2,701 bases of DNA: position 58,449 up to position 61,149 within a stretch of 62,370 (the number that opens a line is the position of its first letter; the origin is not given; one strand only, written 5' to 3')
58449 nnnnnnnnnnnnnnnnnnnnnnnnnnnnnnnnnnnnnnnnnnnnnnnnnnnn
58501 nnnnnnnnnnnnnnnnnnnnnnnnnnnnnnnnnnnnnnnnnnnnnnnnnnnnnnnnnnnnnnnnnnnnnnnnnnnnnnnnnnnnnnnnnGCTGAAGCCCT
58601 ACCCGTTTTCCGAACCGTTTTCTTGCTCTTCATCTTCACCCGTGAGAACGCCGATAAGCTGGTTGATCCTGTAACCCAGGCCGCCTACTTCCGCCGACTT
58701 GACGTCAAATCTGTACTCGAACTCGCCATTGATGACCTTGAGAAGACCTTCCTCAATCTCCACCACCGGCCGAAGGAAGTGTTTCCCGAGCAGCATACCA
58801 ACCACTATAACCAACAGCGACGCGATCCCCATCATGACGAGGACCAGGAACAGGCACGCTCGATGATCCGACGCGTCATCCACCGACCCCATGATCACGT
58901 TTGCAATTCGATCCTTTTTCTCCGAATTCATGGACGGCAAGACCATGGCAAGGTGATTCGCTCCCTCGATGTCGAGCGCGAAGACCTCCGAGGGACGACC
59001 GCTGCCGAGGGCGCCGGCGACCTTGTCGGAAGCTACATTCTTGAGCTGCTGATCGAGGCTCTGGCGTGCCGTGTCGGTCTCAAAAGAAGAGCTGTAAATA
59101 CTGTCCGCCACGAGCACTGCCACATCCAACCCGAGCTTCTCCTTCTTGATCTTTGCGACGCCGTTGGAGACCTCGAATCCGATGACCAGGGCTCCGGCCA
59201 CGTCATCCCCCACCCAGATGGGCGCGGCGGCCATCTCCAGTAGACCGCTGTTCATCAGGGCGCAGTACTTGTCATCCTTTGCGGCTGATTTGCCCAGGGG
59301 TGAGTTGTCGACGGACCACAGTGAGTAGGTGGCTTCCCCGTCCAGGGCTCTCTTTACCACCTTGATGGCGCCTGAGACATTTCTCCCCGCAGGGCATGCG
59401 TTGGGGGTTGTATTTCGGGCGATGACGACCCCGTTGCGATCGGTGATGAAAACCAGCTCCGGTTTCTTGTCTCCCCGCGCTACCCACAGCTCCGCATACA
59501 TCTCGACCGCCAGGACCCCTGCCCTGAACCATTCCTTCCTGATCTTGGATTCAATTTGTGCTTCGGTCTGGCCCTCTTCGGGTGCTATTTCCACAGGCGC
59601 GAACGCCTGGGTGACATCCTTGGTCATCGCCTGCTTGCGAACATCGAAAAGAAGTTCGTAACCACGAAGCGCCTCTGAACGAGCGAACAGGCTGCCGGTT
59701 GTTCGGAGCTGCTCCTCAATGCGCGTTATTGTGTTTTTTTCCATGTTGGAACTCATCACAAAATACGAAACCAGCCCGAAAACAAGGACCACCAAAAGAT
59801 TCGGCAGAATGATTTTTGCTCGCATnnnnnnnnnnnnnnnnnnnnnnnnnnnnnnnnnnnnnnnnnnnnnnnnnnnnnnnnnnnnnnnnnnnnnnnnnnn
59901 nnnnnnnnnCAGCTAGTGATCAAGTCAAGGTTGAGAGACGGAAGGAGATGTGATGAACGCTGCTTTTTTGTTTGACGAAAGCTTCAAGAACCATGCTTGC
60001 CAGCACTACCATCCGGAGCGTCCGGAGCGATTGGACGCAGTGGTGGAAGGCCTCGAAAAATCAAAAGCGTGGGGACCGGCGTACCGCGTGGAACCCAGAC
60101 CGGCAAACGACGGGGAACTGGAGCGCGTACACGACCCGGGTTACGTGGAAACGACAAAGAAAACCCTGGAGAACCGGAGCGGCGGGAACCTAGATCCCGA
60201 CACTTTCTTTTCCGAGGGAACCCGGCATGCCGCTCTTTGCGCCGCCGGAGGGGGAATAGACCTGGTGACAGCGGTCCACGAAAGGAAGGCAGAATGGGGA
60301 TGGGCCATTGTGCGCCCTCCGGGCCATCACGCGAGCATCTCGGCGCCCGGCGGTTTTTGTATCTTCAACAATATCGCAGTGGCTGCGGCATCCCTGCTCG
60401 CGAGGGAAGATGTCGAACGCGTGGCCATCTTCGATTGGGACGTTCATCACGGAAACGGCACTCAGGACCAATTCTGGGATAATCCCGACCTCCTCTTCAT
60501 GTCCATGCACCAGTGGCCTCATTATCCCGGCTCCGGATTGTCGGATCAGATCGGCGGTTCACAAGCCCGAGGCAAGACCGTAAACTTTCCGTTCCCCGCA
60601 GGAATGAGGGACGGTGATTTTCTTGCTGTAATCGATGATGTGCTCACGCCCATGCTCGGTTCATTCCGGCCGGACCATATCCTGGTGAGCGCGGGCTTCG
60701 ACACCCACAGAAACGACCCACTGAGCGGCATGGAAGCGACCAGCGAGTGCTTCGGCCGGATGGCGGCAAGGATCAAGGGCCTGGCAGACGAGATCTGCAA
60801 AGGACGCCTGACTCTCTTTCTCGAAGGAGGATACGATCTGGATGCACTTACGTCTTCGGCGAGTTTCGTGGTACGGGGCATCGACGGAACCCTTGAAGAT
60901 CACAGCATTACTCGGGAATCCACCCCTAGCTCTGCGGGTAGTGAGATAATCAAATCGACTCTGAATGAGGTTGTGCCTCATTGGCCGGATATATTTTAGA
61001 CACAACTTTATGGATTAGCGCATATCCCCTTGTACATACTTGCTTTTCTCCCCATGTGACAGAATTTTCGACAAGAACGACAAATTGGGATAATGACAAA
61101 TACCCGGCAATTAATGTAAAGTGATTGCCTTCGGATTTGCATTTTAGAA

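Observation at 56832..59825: Output-less HAMP sensor, HEAT protein and TPR lipoprotein form a tight operon with the giant TPR gene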

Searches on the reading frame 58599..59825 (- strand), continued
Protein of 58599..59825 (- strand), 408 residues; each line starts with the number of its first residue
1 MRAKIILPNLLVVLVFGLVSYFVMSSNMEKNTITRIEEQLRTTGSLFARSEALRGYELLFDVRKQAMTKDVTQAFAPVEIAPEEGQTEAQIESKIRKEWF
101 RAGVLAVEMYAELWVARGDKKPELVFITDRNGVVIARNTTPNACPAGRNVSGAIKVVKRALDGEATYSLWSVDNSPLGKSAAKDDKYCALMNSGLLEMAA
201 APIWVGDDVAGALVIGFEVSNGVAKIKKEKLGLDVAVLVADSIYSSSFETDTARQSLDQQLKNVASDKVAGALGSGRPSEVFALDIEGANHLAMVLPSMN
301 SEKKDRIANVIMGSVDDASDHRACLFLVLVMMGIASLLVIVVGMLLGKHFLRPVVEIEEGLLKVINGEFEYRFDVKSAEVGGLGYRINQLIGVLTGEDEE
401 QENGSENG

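Call 34: search_protein_families(library=pfam, alignment_id=A1, max_evalue=1)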
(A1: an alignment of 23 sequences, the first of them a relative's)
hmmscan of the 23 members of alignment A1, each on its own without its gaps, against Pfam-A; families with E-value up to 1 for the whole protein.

A. member 1, P0001 (408 aa): 1 family
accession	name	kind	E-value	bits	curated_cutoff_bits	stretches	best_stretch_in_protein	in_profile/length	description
PF21563.3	Mcp40H-20_sensor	-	0.22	12.3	27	1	253-303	42-90/112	Methyl-accepting chemotaxis sensory transducer, class 40H, sensor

B. families by the number of members that match (of 23 scanned): 29 families (the first 25 are shown)
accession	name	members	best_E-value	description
PF17203.10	sCache_3_2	5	0.0015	Single cache domain 3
PF02743.24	dCache_1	4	0.00046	Cache domain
PF21563.3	Mcp40H-20_sensor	4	0.023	Methyl-accepting chemotaxis sensory transducer, class 40H, sensor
PF17202.10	sCache_3_3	3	8.7e-06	Single cache domain 3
PF14827.12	dCache_3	3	0.00059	Double sensory domain of two-component sensor kinase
PF24400.1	DUF7544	3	0.0033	Family of unknown function (DUF7544)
PF00672.30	HAMP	3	0.008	HAMP domain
PF17201.10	Cache_3-Cache_2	3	0.0089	Cache 3/Cache 2 fusion domain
PF23846.1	Cache_WalK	2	2.5e-05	WalK sensor protein kinase Chache domain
PF23327.1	Chromo_MORC2_6th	2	0.051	ATPase MORC2, chromo domain-like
PF08448.16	PAS_4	1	0.011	PAS fold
PF18143.6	HAD_SAK_2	1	0.04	HAD domain in Swiss Army Knife RNA repair proteins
PF13185.12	GAF_2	1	0.058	GAF domain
PF02281.22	Dimer_Tnp_Tn5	1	0.078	Transposase Tn5 dimerisation domain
PF11137.13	DUF2909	1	0.11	Protein of unknown function (DUF2909)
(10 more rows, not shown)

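Call 71: predict_structure(alignment_id=A3)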
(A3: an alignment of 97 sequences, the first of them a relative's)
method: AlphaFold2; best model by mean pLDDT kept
length: 408 residues; sequences in the alignment: 97
mean_pLDDT: 87.7   pTM: 0.75
mean pLDDT of the five models: 87.7, 86.5, 86.2, 85.9, 84.4
residues with pLDDT >= 90: 237; 70-90: 156; 50-70: 4; < 50: 11
segments of 3 or more residues with pLDDT < 50: 398-408
pLDDT, mean of each block of 10 residues (from residue 1): 84 94 90 94 94 94 94 85 81 85 91 90 93 87 82 93 95 85 75 90 94 94 90 94 92 94 93 94 94 95 92 88 86 94 86 83 84 78 82 66 38
secondary structure, 60 per line:
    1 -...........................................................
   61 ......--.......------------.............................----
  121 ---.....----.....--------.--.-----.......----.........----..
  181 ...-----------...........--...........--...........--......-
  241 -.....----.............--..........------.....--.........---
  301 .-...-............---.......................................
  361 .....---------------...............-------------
elements in order: H2-66 H69-75 H88-116 E124-128 E133-137 H155-161 E166-171 H179-183 E195-205 E208-218 H221-231 E234-239 E242-246 H251-263 H266-275 E282-286 E289-297 E307-314 H315-318 H322-365 H381-395

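Call 73: fold_search(model_id=the predicted structure, library=pdb)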
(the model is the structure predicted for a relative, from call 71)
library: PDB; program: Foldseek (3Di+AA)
matches with E <= 10: 980; with E <= 0.001: 148
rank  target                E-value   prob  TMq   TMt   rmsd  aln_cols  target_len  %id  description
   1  9a69_B                7.8e-09  1.00  0.48  0.34   7.7       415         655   12  Integrative model of MCPB-MCPC by crosslinking MS and deep learning (released 2024-09-18)
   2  4xmr_B                1.9e-08  1.00  0.37  0.54   6.7       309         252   11  Crystal structure of the sensory domain of the Campylobacter jejuni chemoreceptor Tlp3 (CcmL) with isoleucine bound. (released 2015-11-04)
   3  6w3r_A                2.8e-08  1.00  0.37  0.55   6.8       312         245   10  Crystal structure of ligand-binding domain of Campylobacter jejuni chemoreceptor Tlp3 in complex with 3-methylisoleuci (released 2020-05-20)
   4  6w3r_B                3.0e-08  1.00  0.37  0.54   6.7       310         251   11  Crystal structure of ligand-binding domain of Campylobacter jejuni chemoreceptor Tlp3 in complex with 3-methylisoleuci (released 2020-05-20)
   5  4xmq_B                3.7e-08  1.00  0.39  0.58   6.3       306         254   11  Crystal structure of the sensory domain of the Campylobacter jejuni chemoreceptor Tlp3 (CcmL) (released 2015-11-04)
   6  5t65_A                5.6e-08  1.00  0.38  0.57   7.0       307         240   12  LIGAND BINDING DOMAIN OF PSEUDOMONAS AERUGINOSA PAO1 AMINO ACID CHEMORECEPTOR PCTA IN COMPLEX WITH L-ILE (released 2017-09-13)
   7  9a5d_A                5.9e-08  1.00  0.19  0.14  50.4       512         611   10  Integrative model of WALK-YYCH by crosslinking MS and deep learning (released 2024-09-18)
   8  6w3o_A                6.3e-08  1.00  0.37  0.56   6.7       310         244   11  Crystal structure of ligand-binding domain of Campylobacter jejuni chemoreceptor Tlp3 in complex with 4-methylisoleuci (released 2020-05-20)
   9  6w3s_A                7.4e-08  1.00  0.38  0.56   6.8       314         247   11  Crystal structure of ligand-binding domain of Campylobacter jejuni chemoreceptor Tlp3 in complex with L-leucine (released 2020-05-20)
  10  4xmr_A                7.9e-08  1.00  0.37  0.55   6.7       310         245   11  Crystal structure of the sensory domain of the Campylobacter jejuni chemoreceptor Tlp3 (CcmL) with isoleucine bound. (released 2015-11-04)
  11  5t65_B                8.4e-08  1.00  0.39  0.60   6.2       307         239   13  LIGAND BINDING DOMAIN OF PSEUDOMONAS AERUGINOSA PAO1 AMINO ACID CHEMORECEPTOR PCTA IN COMPLEX WITH L-ILE (released 2017-09-13)
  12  6w3x_A                9.4e-08  1.00  0.37  0.54   6.9       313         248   10  Crystal structure of ligand-binding domain of Campylobacter jejuni chemoreceptor Tlp3 in complex with L-valine (released 2020-05-20)
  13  4xmq_A                9.9e-08  1.00  0.36  0.53   7.2       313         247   11  Crystal structure of the sensory domain of the Campylobacter jejuni chemoreceptor Tlp3 (CcmL) (released 2015-11-04)
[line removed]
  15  5ltx_A                1.7e-07  1.00  0.39  0.60   6.7       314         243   13  LIGAND BINDING DOMAIN OF PSEUDOMONAS AERUGINOSA PAO1 AMINO ACID CHEMORECEPTOR PCTA IN COMPLEX WITH L-MET (released 2017-09-20)
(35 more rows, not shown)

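Call 94: search_protein_families(library=pfam, proteins=[L015:11123-12043:+, L015:12091-12828:+, L015:13985-15349:-, L015:15546-16562:-, L015:7564-8838:+, L082:12329-13267:-, L082:13264-14376:-, L082:18418-20310:+], max_evalue=0.001)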
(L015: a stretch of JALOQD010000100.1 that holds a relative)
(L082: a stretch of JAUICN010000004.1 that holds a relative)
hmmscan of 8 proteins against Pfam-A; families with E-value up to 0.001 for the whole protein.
L015:11123-12043:+ (306 aa): 7 families
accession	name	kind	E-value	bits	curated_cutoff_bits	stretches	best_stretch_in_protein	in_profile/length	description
PF07478.18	Dala_Dala_lig_C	-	3.3e-48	164.3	24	1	128-297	33-203/204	D-ala D-ala ligase C-terminus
PF01820.27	Dala_Dala_lig_N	-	3.9e-22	79.5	34.6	2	50-87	84-121/121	D-ala D-ala ligase N-terminus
PF13535.11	ATP-grasp_4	-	9.9e-07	28.9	27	1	131-186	2-71/160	ATP-grasp domain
PF02655.19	ATP-grasp_3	-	1.2e-06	29.1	23.2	1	95-268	1-155/160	ATP-grasp domain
PF02786.22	CPSase_L_D2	-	3.3e-05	24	19.8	1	97-186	1-100/211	Carbamoyl-phosphate synthase L chain, ATP binding domain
PF02222.28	ATP-grasp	-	4.6e-05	23.6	27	1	106-241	4-137/179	ATP-grasp domain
PF01071.24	GARS_A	-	0.0004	20.7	27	1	97-214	2-129/194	Phosphoribosylglycinamide synthetase, ATP-grasp (A) domain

L015:12091-12828:+ (245 aa): 4 families
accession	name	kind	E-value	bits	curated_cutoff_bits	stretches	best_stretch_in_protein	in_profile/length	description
PF13561.12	adh_short_C2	-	8.7e-55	186.3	27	1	16-241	5-234/236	Enoyl-(Acyl carrier protein) reductase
PF00106.31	adh_short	-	7.1e-47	159.9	26.6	1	8-196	1-193/195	short chain dehydrogenase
PF08659.16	KR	-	1.1e-12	48.7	22.6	1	11-165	4-162/180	KR domain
PF01370.27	Epimerase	-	7.6e-07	29.2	20.9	1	10-113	1-97/240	NAD dependent epimerase/dehydratase family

L015:13985-15349:- (454 aa): 2 families
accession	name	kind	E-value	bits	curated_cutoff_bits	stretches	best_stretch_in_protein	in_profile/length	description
PF00390.24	malic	-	2.2e-29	103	23.1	1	40-172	2-182/182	Malic enzyme, N-terminal domain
PF03949.21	Malic_M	-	4.2e-20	72.6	23.5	1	185-408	2-253/258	Malic enzyme, NAD binding domain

L015:15546-16562:- (338 aa): 0 families

L015:7564-8838:+ (424 aa): 1 family
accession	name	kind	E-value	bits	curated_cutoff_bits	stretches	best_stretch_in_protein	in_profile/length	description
PF01142.23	TruD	-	1.5e-95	320.9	27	1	11-401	10-412/412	tRNA pseudouridine synthase D (TruD)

L082:12329-13267:- (312 aa): 0 families

L082:13264-14376:- (370 aa): 1 family
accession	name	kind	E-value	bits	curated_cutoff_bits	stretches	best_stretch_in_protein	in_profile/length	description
PF13505.12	OMP_b-brl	-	0.00047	20.8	28.7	1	181-320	42-157/175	Outer membrane protein beta-barrel domain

L082:18418-20310:+ (630 aa): 3 families
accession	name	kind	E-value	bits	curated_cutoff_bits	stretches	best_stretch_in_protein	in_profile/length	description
PF07719.23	TPR_2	-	7.8e-08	32.3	27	0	247-271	3-27/34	Tetratricopeptide repeat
PF13432.12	TPR_16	-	6.1e-05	23.8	32.7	0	135-189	7-56/65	Tetratricopeptide repeat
PF14559.12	TPR_19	-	8.1e-05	23.3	25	0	136-205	2-66/68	Tetratricopeptide repeat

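Call 95: search_protein_families(library=ncbifam, proteins=[L082:12329-13267:-, L082:13264-14376:-, L082:18418-20310:+, L082:15896-16576:+, L082:16590-17570:-, L082:17935-18726:-], max_evalue=0.001)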
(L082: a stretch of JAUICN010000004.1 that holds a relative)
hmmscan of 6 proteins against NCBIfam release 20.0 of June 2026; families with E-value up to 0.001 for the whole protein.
L082:12329-13267:- (312 aa): 1 family
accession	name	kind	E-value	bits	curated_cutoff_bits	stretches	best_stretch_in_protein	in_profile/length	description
TIGR04565.1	OMP_myx_plus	subfamily_domain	3.7e-13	49.8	60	1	89-267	3-138/161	outer membrane beta-barrel domain-containing protein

L082:13264-14376:- (370 aa): 1 family
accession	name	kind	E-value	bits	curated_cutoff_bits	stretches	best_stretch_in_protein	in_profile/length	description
TIGR04565.1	OMP_myx_plus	subfamily_domain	5.3e-23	81.8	60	1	172-360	2-161/161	outer membrane beta-barrel domain-containing protein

L082:18418-20310:+ (630 aa): 7 families
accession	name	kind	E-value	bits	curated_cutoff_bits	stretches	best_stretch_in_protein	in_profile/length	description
NF033756.1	gliding_GltC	equivalog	6.1e-76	256.5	450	1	93-628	85-619/622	adventurous gliding motility protein GltC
TIGR02795.1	tol_pal_ybgF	equivalog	2.6e-11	44.2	90.1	1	128-216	5-91/119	tol-pal system protein YbgF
NF040959.1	MamA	equivalog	2e-05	24.2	200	0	246-308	72-134/204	magnetosome protein MamA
NF052312.1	T9SS_PorW_SprE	equivalog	2e-05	23.5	250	1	134-270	188-315/716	type IX secretion system periplasmic lipoprotein PorW/SprE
TIGR03302.1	OM_YfiO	subfamily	0.00042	19.9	81.4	0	119-198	27-104/239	outer membrane protein assembly factor BamD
NF047507.1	TPR_BatC_Lepto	exception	0.00047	19.7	175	0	246-308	59-125/214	TPR repeat-containing protein BatC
TIGR02917.1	PEP_TPR_lipo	equivalog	0.00087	17.3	312.2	0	121-272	258-390/899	XrtA/PEP-CTERM system TPR-repeat protein PrsT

L082:15896-16576:+ (226 aa): 0 families

L082:16590-17570:- (326 aa): 0 families

L082:17935-18726:- (263 aa): 0 families

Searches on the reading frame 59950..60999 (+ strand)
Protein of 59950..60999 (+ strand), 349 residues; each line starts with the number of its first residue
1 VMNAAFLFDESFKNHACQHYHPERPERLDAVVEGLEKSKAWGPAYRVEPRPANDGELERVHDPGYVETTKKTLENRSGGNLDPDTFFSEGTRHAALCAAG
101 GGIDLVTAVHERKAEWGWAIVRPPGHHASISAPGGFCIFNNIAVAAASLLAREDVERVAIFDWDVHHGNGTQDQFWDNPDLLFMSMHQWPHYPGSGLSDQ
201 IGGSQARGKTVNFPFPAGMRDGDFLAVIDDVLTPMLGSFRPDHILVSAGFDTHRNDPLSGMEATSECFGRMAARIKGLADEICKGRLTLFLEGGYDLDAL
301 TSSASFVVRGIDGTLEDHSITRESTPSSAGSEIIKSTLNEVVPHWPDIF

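Call 10: search_protein_families(library=pfam, proteins=[window:59950-60999:+], max_evalue=0.001)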
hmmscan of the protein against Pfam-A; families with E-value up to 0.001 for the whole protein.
window:59950-60999:+ (349 aa): 1 family
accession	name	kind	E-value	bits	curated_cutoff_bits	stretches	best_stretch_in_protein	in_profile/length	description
PF00850.24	Hist_deacetyl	-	3e-89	299.7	27.9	1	21-309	1-296/298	Histone deacetylase domain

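Call 67: search_protein_families(library=ncbifam, proteins=[window:59950-60999:+], max_evalue=0.01)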
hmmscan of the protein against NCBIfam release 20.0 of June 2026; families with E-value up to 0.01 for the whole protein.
window:59950-60999:+ (349 aa): 0 families

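Call 76: search_protein_families(library=pfam, proteins=[window:59950-60999:+], max_evalue=0.1)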
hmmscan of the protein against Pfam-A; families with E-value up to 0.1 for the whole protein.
window:59950-60999:+ (349 aa): 1 family
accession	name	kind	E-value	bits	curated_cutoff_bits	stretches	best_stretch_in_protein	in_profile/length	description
PF00850.24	Hist_deacetyl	-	3e-89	299.7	27.9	1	21-309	1-296/298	Histone deacetylase domain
